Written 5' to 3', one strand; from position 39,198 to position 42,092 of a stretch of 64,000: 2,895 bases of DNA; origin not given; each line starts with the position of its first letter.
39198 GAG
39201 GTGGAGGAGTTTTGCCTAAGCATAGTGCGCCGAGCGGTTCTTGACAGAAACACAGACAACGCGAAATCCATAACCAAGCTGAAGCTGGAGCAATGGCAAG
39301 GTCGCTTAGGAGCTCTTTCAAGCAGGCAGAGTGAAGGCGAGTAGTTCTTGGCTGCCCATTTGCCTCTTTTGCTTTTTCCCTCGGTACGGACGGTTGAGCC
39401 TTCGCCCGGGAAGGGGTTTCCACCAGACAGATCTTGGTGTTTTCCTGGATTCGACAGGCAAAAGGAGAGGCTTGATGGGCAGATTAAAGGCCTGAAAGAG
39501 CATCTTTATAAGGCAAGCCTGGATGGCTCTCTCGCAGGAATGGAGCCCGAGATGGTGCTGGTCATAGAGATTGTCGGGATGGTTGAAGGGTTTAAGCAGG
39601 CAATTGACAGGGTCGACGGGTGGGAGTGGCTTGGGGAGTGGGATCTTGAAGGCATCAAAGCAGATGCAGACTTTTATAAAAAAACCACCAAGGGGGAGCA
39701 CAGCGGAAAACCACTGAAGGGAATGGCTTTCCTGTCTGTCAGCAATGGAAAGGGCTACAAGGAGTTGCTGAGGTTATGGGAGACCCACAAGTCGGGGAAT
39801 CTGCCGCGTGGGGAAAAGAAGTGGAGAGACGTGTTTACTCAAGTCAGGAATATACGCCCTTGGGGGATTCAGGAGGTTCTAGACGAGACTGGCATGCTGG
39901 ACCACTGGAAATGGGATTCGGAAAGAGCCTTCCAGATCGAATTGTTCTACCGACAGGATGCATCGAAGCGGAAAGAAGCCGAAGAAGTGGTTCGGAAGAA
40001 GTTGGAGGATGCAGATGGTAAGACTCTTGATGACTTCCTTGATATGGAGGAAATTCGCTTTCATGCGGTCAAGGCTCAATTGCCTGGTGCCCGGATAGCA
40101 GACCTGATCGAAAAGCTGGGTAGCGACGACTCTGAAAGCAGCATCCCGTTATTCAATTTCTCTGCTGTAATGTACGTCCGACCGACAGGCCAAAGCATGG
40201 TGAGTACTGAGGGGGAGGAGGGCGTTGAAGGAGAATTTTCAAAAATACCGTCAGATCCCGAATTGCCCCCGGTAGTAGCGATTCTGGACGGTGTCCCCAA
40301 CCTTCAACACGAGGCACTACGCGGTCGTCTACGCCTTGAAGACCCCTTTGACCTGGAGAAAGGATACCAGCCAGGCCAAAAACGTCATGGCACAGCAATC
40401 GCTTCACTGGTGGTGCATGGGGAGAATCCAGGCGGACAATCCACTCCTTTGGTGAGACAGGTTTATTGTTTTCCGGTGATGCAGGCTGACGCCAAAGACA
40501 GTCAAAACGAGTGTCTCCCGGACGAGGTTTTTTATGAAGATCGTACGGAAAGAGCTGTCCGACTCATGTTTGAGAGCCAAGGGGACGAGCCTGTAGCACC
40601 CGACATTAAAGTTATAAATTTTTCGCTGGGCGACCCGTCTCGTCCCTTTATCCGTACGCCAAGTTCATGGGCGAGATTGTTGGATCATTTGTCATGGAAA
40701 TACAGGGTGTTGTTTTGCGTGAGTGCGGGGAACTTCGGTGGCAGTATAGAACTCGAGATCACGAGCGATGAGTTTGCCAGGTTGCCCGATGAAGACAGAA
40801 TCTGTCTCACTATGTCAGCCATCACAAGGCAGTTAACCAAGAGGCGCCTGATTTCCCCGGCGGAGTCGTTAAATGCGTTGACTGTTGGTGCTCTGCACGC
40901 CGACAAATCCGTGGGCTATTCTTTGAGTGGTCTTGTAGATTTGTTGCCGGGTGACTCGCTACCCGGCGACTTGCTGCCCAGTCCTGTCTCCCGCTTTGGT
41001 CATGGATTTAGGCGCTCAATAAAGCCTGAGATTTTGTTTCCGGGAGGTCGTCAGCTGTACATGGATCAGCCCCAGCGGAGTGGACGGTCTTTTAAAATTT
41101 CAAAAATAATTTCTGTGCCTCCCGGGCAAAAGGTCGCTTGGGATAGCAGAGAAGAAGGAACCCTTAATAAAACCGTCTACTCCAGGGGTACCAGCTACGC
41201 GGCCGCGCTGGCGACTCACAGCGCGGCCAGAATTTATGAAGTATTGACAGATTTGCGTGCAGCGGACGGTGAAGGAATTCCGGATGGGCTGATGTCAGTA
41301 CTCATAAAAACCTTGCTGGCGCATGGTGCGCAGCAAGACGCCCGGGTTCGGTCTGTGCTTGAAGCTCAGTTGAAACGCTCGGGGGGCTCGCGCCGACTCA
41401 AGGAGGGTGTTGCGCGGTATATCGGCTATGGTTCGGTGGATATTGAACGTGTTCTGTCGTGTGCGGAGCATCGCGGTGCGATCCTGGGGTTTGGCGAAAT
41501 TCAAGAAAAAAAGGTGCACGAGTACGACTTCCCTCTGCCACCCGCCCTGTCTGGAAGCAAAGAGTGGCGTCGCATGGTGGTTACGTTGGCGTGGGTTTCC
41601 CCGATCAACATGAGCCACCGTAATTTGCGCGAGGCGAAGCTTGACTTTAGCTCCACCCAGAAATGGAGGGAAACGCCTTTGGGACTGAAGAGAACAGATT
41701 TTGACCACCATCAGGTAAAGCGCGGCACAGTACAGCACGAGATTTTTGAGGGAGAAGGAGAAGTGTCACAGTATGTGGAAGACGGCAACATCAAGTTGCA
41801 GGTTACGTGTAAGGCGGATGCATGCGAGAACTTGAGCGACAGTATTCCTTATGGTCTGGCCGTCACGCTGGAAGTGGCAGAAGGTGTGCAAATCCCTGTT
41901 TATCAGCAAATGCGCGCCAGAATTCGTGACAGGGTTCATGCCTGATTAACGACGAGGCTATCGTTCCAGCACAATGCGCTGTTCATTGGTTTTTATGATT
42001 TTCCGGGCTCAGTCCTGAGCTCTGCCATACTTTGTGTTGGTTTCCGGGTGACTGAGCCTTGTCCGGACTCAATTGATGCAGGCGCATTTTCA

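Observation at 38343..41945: AAA+ ATPase + S8 subtilase two-gene cassette between thrB and polA (IetAS-type candidate anti-phage system)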

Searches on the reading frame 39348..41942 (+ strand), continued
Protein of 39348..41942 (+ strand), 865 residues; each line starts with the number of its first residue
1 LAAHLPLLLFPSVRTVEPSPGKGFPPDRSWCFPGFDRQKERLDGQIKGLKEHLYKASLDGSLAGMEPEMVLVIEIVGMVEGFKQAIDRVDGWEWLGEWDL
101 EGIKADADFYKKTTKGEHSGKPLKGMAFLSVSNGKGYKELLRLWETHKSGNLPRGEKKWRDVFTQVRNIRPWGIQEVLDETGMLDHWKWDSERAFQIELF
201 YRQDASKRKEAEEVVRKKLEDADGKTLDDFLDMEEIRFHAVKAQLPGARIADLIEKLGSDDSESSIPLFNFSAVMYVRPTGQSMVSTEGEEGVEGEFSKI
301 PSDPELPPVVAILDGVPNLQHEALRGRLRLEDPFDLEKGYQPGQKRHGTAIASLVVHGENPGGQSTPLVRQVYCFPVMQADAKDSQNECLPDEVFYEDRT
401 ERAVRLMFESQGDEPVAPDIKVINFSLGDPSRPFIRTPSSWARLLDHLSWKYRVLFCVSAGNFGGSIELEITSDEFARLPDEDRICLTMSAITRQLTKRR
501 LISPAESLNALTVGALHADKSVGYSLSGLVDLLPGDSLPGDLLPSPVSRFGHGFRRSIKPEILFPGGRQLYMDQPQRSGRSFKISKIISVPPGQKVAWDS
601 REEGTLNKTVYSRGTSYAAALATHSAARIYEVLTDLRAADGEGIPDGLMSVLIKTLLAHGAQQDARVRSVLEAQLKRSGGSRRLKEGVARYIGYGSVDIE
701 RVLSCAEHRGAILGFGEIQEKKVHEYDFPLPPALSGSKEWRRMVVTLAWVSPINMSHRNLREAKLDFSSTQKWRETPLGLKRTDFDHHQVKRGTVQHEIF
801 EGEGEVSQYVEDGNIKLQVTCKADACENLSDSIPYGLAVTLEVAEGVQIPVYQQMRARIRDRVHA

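Call 79: search_protein_families(library=pfam, alignment_id=A3, max_evalue=0.01)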
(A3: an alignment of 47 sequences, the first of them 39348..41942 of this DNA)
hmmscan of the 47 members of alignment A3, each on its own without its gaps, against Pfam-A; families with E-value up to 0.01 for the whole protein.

A. member 1, window:39348-41942:+ (865 aa): 1 family
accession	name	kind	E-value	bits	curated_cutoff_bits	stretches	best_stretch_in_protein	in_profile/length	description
PF00082.27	Peptidase_S8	-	1.1e-18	68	21.8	1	309-681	5-274/288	Subtilase family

B. families by the number of members that match (of 47 scanned): 3 families
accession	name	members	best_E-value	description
PF00082.27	Peptidase_S8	47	3e-22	Subtilase family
PF15428.11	Imm26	1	0.0015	Immunity protein 26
PF22233.2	PhyR_sigma-like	1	0.0032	Response regulator PhyR, sigma-like domain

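Call 83: search_protein_families(library=padloc, proteins=[L165:5221-7944:+, L165:7947-8945:+, L165:8973-9998:+, L165:10001-12628:+, L165:12632-15841:+, L165:15841-16335:+, L165:16349-19123:+, L165:19126-20424:+, L165:20467-22299:+], max_evalue=0.00001)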
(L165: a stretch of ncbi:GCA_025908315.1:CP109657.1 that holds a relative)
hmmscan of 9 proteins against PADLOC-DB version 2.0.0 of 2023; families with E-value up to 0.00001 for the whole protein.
L165:5221-7944:+ (908 aa): 0 families

L165:7947-8945:+ (333 aa): 0 families

L165:8973-9998:+ (342 aa): 7 families
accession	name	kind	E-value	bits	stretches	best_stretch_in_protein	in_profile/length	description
PDLC04232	IetA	-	9.8e-147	486.6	1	1-328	1-327/330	-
PDLC04231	IetA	-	6.2e-87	289.7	1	1-259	1-259/262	-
PDLC02196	IetA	-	6.5e-81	270.6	1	4-313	4-319/374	-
PDLC02195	IetA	-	1.1e-63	213.9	1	24-311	43-332/395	-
PDLC00915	TRIP13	-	3.4e-16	57.5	1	84-328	29-295/302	TRIP13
PDLC00914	TRIP13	-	1.8e-11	42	1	95-257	48-228/302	TRIP13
PDLC04140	mad8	-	9.4e-06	23.3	0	114-282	24-150/314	mads_8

L165:10001-12628:+ (876 aa): 8 families
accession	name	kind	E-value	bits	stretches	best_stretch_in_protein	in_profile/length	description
PDLC04233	IetS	-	0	1072.2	1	1-869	1-850/855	-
PDLC04234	IetS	-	3.1e-171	568.9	1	3-666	2-655/656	-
PDLC02198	IetS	-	4.7e-22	75.7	1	303-770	244-671/795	-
PDLC02197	IetS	-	1.4e-21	74.5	1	348-761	290-618/749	-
PDLC02200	IetS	-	1.2e-13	48.1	1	314-753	270-627/780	-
PDLC02199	IetS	-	2e-12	44.1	1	326-578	326-546/826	-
PDLC02201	IetS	-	1.5e-10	38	0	506-671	401-530/781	-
PDLC02202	IetS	-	3.1e-07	27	0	448-570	413-497/780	-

L165:12632-15841:+ (1070 aa): 16 families
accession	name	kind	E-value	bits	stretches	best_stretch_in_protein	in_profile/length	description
PDLC00660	HmaB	-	8.1e-37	124.6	1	670-900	565-808/967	DNA-adenine methylase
PDLC00661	HmaB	-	7e-36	121.4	1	667-901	563-809/973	DNA-adenine methylase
PDLC02541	PglX|PglXI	-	1.5e-22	77.6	1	658-783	479-589/919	PglXI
PDLC02189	DUF1156_MTase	-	2.9e-20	70.1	1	672-844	546-706/944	-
PDLC03233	MTase_II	-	1.4e-17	61.6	1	661-824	481-650/731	Type II methyltransferase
PDLC03314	MTase_II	-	2.3e-17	60.4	1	673-821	547-683/944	Type II methyltransferase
PDLC03346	MTase_II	-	1.3e-14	51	1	670-787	605-707/1068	Type II methyltransferase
PDLC03352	MTase_II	-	1.8e-14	50.6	1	515-705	414-598/1023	Type II methyltransferase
PDLC03325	MTase_II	-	4.4e-12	43.5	1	118-173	95-150/426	Type II methyltransferase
PDLC03312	MTase_II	-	1.9e-11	40.4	1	657-787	1113-1233/1344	Type II methyltransferase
PDLC03319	MTase_II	-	1.3e-08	32.1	0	117-176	26-86/503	Type II methyltransferase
PDLC04134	mad2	-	4.3e-08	30.4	0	651-829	337-450/492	mads_2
PDLC03322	MTase_II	-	2.1e-07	28.2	1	116-179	66-129/446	Type II methyltransferase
PDLC03249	MTase_II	-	2.7e-07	27.8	1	118-176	142-200/541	Type II methyltransferase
PDLC03367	MTase_II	-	7.3e-07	25.9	0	118-178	45-105/633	Type II methyltransferase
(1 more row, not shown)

L165:15841-16335:+ (165 aa): 0 families

L165:16349-19123:+ (925 aa): 43 families (the best 25 are shown)
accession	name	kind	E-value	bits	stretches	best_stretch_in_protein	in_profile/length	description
PDLC02500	BrxHI|BrxHII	-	3.9e-101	338.1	2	94-409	88-417/933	BrxHI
PDLC00659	HmaA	-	1.9e-91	305.5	1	83-654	91-651/1176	SNF2 helicase / DEAD-box helicase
PDLC02504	BrxHI|BrxHII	-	1.2e-79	266.4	2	93-393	106-403/971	BrxHII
PDLC02621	DrmD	-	2.4e-75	252.5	1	109-803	133-818/1040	DrmD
PDLC02634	DrmD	-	3e-74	248.4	2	4-431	2-423/900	DrmD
PDLC02620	DrmD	-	1.2e-67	226.7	2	88-391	91-395/1060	DrmD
PDLC02623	DrmD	-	1e-58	197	2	444-699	460-710/1040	DrmD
PDLC02840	DpdE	-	4.1e-56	188.9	2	89-288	152-328/1091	DpdE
PDLC02619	DrmD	-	1.4e-52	176.9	2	88-388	24-326/872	DrmD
PDLC02572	DrmA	-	9.9e-50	167.4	2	115-388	137-422/1043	DrmA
PDLC02843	DpdE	-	1.9e-48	163.1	2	86-296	148-337/1091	DpdE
PDLC02632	DrmD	-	1.4e-44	150.7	2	115-386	142-423/662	DrmD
PDLC02633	DrmD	-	9.3e-40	134.3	1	112-627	140-642/839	DrmD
PDLC02846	DpdE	-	1.4e-38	130.4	2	85-289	151-350/1034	DpdE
PDLC02844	DpdE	-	1.4e-35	120.5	2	88-281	145-325/1074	DpdE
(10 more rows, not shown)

L165:19126-20424:+ (433 aa): 1 family
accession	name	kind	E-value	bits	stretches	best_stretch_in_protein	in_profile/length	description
PDLC04108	PD-T7-3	-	1.3e-166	553.1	1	3-429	2-429/432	-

L165:20467-22299:+ (611 aa): 33 families (the best 25 are shown)
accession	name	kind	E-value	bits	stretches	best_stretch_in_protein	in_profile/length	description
PDLC02688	Orf5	-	2.6e-89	298.3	1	11-573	2-551/554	Orf5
PDLC04157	HEC-06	-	1e-69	233.6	1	3-569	6-539/558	-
PDLC04155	HEC-06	-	3.5e-69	231.8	1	3-605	4-559/562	-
PDLC04154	HEC-06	-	4.9e-61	205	1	18-572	22-550/569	-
PDLC02700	Orf5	-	1e-54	184.2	1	10-573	2-542/555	Orf5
PDLC02687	Orf5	-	9.6e-51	171.1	1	19-561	17-534/543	Orf5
PDLC02695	Orf5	-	1.7e-50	170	1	4-571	3-587/601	Orf5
PDLC02693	Orf5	-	2.3e-48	163.6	1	19-604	8-542/543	Orf5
PDLC02691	Orf5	-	3.2e-36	123.1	2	11-103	10-103/579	Orf5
PDLC02701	Orf5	-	7.7e-34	115.1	1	10-577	9-585/596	Orf5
PDLC02692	Orf5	-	1e-27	95.1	2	194-573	172-544/558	Orf5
PDLC02686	Orf5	-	1.2e-27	94.7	1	18-241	19-244/566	Orf5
PDLC02698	Orf5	-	3.8e-26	89.9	2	18-94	18-93/573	Orf5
PDLC02694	Orf5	-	1.5e-23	81.3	1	8-277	5-287/574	Orf5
PDLC02690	Orf5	-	1e-22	78.7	1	19-381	9-346/531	Orf5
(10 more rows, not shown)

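Call 87: predict_structure(alignment_id=A2)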
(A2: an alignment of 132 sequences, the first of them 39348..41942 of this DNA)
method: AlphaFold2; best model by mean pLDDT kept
length: 865 residues; sequences in the alignment: 132
mean_pLDDT: 92.7   pTM: 0.95
mean pLDDT of the five models: 92.7, 92.1, 91.6, 91.0, 90.8
residues with pLDDT >= 90: 693; 70-90: 147; 50-70: 22; < 50: 3
segments of 3 or more residues with pLDDT < 50: none
pLDDT, mean of each block of 10 residues (from residue 1): 84 94 86 96 94 84 79 92 89 89 94 94 89 89 95 92 95 88 88 89 94 96 96 97 95 88 78 93 75 83 92 98 97 97 96 95 87 97 91 95 96 91 97 92 98 98 95 93 95 94 97 97 90 78 94 95 97 80 91 95 95 97 98 94 90 98 94 87 95 97 97 98 97 97 98 94 98 97 95 98 94 92 96 98 97 95 64
secondary structure, 60 per line:
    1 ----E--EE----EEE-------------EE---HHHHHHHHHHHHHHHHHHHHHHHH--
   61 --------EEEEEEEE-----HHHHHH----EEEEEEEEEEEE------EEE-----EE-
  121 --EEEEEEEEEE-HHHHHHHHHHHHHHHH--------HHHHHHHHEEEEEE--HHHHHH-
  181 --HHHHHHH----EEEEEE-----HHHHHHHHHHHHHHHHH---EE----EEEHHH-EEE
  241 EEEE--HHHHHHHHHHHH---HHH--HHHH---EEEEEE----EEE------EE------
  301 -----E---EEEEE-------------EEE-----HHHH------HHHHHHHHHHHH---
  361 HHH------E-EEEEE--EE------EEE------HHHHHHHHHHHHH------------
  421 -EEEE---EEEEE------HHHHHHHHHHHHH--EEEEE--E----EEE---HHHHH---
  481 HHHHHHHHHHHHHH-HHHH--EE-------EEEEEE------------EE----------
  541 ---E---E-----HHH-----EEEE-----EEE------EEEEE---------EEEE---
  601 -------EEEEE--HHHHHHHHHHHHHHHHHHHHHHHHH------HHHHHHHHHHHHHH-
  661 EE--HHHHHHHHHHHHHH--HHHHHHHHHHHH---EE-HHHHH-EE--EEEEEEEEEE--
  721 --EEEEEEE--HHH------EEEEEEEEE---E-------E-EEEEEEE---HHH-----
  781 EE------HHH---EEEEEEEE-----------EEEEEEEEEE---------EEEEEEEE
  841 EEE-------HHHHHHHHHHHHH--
elements in order (helices of 4 or more, strands of 3 or more residues): E14-16 H35-58 E69-76 H82-87 E92-103 E110-112 E123-132 H134-149 H158-165 E166-171 H174-179 H183-189 E194-199 H205-221 E231-233 E238-244 H247-258 H267-270 E274-279 E284-286 E310-314 E328-330 H336-339 H346-357 E372-376 E387-389 H396-408 E422-425 E429-433 H440-452 E455-459 E467-469 H473-477 H481-494 H496-499 E511-516 E562-565 E571-573 E580-584 E594-597 E608-612 H615-639 H646-659 H665-678 H681-692 H699-703 E709-718 E723-729 E741-749 E763-769 E795-802 E814-823 E833-843 H851-863

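Call 89: fold_search(model_id=the predicted structure, library=pdb)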
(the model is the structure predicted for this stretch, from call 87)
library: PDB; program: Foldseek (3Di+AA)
matches with E <= 10: 1399; with E <= 0.001: 39
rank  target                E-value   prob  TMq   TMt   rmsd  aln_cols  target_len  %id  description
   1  3afg_B                1.1e-17  1.00  0.39  0.60   8.7       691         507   15  Crystal structure of ProN-Tk-SP from Thermococcus kodakaraensis (released 2010-08-04)
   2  6u2f_A                4.0e-13  1.00  0.30  0.43  14.4       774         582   12  PCSK9-Fab 7G7 complex bound to cis-1-amino-4-phenylcyclohexaneacyl-WNLK(hR)IGLLR - NH2 (released 2020-02-05)
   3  5vlp_A                4.7e-13  1.00  0.30  0.42  14.7       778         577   12  PCSK9 complex with LDLR antagonist peptide and Fab7G7 (released 2017-08-16)
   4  5vla_A                3.3e-12  1.00  0.28  0.60   6.6       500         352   15  Short PCSK9 delta-P' complex with Fusion2 peptide (released 2017-08-16)
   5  6u3i_A                3.3e-12  1.00  0.30  0.43  14.4       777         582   12  Design of organo-peptides as bipartite PCSK9 antagonists (released 2020-02-05)
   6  6u26_B                2.1e-10  1.00  0.25  0.43  12.2       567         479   12  PCSK9 in complex with compound 16 (released 2019-11-06)
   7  4ne9_B                5.2e-10  1.00  0.25  0.42  13.1       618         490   12  PCSK9 in complex with LDLR peptide (released 2014-09-10)
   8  3gcw_A                6.1e-10  1.00  0.26  0.48  13.7       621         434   14  PCSK9:EGFA(H306Y) (released 2009-03-03)
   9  5jmo_B                6.1e-10  1.00  0.24  0.40  14.0       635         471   11  X-ray structure of furin in complex with the inhibitory antibody Nb14 (released 2016-12-07)
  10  6hlb_A                1.1e-09  1.00  0.23  0.39  13.8       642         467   11  X-ray structure of furin in complex with the cyclic peptide c[succinyl-Phe-2-Nal-(Arg)4-Lys]-Arg-4-Amba (released 2019-02-06)
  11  5vl7_B                1.3e-09  1.00  0.25  0.46  12.7       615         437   13  PCSK9 complex with Fab33 (released 2017-08-16)
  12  5jxg                  1.5e-09  1.00  0.23  0.40  13.5       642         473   12  Structure of the unliganded form of the proprotein convertase furin. (released 2016-10-05)
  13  4ne9_A                1.8e-09  1.00  0.24  0.41  13.3       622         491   12  PCSK9 in complex with LDLR peptide (released 2014-09-10)
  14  3bps_A                2.2e-09  1.00  0.26  0.47  13.2       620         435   12  PCSK9:EGF-A complex (released 2008-02-12)
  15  5jmo_A                2.2e-09  1.00  0.23  0.39  13.7       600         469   11  X-ray structure of furin in complex with the inhibitory antibody Nb14 (released 2016-12-07)
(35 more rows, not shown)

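Call 93: fold_search(model_id=the predicted structure, library=viral)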
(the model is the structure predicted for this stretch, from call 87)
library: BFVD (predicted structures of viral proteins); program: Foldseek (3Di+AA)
matches with E <= 10: 1499; with E <= 0.001: 5
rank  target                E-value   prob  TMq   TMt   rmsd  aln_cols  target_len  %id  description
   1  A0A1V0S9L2            8.0e-10  1.00  0.24  0.39  13.7       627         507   14  Subtilase family protein [Catovirus CTV1]
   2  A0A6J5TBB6            4.4e-07  1.00  0.24  0.30  11.7       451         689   13  Peptidase S8/S53 domain containing protein [uncultured Caudovirales phage]
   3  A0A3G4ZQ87            5.6e-07  1.00  0.27  0.30  12.8       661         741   10  Subtilase family serine protease [Barrevirus sp.]
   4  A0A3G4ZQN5            1.3e-06  1.00  0.22  0.31   8.0       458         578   12  Peptidase S8 and S53 subtilisin kexin sedolisin [Terrestrivirus sp.]
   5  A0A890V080            5.8e-04  0.75  0.09  0.20  13.1       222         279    7  Coat protein [Circoviridae sp.]
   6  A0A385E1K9            1.4e-03  0.72  0.09  0.23  10.2       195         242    5  (no name in the UniProt tables at hand)
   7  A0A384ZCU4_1          1.6e-03  0.44  0.10  0.09  17.5       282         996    8  RNA-directed DNA polymerase [Taro bacilliform virus]
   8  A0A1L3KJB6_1          1.7e-03  0.28  0.09  0.07  21.4       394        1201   10  (no name in the UniProt tables at hand)
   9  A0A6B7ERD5            1.9e-03  0.90  0.10  0.28  11.8       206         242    6  (no name in the UniProt tables at hand)
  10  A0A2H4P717            2.0e-03  0.11  0.11  0.13  25.9       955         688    9  GDSL-like lipase [Pseudomonas phage nickie]
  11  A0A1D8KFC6            2.2e-03  0.98  0.19  0.21  10.2       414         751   11  Putative proximal tail fiber protein [Synechococcus phage S-CAM1]
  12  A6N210                2.3e-03  0.96  0.09  0.35   8.9       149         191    9  Uncharacterized protein [Microbacterium phage Min1]
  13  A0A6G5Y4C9            2.7e-03  0.82  0.09  0.21  13.5       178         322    8  (no name in the UniProt tables at hand)
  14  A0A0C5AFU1            3.1e-03  0.72  0.09  0.28  11.3       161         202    6  (no name in the UniProt tables at hand)
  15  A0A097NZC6            4.1e-03  0.93  0.09  0.15   8.8       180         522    9  Genome polyprotein (Fragment) [Norway rat kobuvirus 1]
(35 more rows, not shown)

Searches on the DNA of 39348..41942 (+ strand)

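Call 68: search_dna_similar(query=L102:1578-5167:+, collection=ecoli_genomes, mode=near, max_rows=8)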
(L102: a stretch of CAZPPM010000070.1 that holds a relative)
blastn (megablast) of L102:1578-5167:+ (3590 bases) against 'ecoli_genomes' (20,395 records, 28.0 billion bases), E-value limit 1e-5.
No match.

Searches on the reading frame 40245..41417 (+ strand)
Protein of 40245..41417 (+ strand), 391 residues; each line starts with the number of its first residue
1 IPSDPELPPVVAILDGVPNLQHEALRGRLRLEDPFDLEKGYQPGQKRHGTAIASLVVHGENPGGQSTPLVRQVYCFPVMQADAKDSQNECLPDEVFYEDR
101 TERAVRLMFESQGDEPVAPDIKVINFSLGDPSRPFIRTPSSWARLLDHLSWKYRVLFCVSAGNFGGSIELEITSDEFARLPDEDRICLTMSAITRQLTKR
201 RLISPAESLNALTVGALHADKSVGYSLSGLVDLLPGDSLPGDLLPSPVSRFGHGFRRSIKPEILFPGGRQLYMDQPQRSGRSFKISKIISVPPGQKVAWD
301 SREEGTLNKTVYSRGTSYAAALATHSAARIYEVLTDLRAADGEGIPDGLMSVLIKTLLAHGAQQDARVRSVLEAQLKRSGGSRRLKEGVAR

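Call 62: search_solved_structures(query=window:40245-41417:+, max_evalue=10, show_alignments=3)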
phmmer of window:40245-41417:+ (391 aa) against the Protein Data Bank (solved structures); distinct sequences matched with E-value up to 10: 1.
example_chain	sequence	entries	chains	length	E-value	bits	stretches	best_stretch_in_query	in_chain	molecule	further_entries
8v8l_A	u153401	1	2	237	0.11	15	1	255-342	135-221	Chalcone-flavonone isomerase family protein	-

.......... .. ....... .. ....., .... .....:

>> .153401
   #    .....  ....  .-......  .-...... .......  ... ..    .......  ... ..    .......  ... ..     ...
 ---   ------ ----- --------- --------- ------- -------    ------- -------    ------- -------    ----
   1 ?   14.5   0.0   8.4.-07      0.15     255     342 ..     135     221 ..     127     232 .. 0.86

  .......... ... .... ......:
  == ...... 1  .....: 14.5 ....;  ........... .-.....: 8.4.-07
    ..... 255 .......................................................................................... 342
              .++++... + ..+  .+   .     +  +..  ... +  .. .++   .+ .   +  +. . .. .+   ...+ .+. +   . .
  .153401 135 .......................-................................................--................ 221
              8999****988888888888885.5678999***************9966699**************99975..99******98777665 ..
